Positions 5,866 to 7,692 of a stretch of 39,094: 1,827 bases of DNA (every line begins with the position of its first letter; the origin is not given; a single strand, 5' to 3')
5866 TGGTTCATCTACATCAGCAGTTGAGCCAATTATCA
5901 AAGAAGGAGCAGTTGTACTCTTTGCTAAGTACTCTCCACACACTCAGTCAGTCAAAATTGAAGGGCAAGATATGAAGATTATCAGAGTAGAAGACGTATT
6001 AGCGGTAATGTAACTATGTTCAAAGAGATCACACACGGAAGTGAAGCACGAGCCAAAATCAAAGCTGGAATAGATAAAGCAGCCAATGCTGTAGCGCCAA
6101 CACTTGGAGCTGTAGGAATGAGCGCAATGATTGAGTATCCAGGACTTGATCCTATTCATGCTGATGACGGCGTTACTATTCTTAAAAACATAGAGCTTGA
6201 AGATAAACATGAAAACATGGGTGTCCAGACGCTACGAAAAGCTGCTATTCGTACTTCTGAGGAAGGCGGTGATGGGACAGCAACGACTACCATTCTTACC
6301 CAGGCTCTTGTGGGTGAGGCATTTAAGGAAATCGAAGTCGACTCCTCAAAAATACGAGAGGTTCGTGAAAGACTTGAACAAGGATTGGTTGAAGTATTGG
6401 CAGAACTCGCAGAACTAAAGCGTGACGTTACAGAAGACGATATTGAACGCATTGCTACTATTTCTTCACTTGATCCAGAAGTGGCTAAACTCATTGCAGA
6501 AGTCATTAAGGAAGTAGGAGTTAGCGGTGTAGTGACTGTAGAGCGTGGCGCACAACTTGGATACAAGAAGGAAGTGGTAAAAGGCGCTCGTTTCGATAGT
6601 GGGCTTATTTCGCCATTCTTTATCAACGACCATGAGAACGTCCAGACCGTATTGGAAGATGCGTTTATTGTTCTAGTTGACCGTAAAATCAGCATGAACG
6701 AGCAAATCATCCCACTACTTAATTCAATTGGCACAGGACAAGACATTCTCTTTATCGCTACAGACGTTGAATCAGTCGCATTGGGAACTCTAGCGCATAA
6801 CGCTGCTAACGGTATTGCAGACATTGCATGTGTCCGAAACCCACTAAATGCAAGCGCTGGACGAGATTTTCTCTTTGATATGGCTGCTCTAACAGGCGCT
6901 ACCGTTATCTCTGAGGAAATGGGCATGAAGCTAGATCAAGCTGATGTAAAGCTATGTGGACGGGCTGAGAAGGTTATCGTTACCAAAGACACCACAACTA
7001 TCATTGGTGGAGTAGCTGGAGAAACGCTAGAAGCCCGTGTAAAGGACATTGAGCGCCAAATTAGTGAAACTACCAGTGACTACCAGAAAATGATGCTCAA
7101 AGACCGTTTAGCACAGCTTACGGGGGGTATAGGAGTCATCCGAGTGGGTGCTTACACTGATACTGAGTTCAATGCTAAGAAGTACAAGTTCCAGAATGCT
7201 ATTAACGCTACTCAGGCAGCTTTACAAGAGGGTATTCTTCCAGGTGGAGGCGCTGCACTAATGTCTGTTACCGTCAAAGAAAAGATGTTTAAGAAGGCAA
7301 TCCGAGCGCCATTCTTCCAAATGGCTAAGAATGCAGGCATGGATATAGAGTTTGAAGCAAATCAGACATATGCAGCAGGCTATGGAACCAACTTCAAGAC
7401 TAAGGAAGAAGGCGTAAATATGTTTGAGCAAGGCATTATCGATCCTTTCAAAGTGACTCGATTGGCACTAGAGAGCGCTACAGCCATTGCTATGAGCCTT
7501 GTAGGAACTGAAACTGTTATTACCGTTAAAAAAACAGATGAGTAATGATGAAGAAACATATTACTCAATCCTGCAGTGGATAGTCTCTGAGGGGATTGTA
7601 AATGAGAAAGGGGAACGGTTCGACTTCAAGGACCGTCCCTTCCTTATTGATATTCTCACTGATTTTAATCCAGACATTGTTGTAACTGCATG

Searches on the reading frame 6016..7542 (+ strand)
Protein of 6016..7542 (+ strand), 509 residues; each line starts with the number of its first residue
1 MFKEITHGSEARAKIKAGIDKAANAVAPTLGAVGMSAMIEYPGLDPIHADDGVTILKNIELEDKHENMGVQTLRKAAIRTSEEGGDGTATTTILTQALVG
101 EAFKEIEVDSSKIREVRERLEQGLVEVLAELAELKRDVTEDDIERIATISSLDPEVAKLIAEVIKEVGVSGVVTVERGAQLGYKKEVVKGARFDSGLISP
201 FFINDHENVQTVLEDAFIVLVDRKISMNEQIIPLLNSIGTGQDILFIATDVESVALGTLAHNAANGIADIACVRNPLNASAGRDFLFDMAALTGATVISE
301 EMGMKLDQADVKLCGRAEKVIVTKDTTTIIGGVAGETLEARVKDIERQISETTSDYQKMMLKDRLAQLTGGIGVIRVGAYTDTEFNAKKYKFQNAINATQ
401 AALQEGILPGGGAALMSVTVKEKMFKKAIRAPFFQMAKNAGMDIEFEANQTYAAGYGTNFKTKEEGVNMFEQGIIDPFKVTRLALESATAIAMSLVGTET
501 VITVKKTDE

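Call 11: search_protein_families(library=phrogs, proteins=[window:6016-7542:+], max_evalue=0.001)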
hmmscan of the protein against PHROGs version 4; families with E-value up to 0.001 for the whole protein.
window:6016-7542:+ (509 aa): 1 family
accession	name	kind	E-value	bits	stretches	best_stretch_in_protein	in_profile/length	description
phrog_5725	-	other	4e-113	379.8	1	3-508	5-537/540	chaperonin groEL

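Call 98: find_homologous_proteins(query=window:6016-7542:+, max_evalue=1e-30)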
Query window:6016-7542:+ (509 aa): 5181 proteins with E <= 1e-30 among 8000 candidates; the best 120 are listed.
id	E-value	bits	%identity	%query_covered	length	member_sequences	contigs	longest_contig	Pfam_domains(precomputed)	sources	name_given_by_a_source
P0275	0.0e+0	1077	100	100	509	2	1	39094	PF00118.30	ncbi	-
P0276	1.3e-286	969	90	100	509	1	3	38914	PF00118.30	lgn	-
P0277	3.0e-282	954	89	100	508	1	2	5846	PF00118.30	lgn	-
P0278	7.5e-266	900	86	100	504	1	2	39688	PF00118.30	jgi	jgi:chaperonin GroEL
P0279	3.7e-259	878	83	100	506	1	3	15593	PF00118.30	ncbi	-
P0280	6.0e-256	868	82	99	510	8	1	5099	PF00118.30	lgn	-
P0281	3.0e-254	862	80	100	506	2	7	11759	PF00118.30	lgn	-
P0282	5.3e-253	858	80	100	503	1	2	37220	PF00118.30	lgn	-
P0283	6.4e-251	851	79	100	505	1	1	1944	PF00118.30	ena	-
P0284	9.0e-249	844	81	99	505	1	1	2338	PF00118.30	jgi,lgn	-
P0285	1.1e-246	837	79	100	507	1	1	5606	PF00118.30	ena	-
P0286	3.1e-246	836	79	99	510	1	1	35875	PF00118.30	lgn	-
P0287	1.6e-245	833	78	100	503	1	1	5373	PF00118.30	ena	-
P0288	2.6e-245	833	80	100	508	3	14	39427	PF00118.30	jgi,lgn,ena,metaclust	metaclust:\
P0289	1.6e-241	820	77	100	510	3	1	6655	PF00118.30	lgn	-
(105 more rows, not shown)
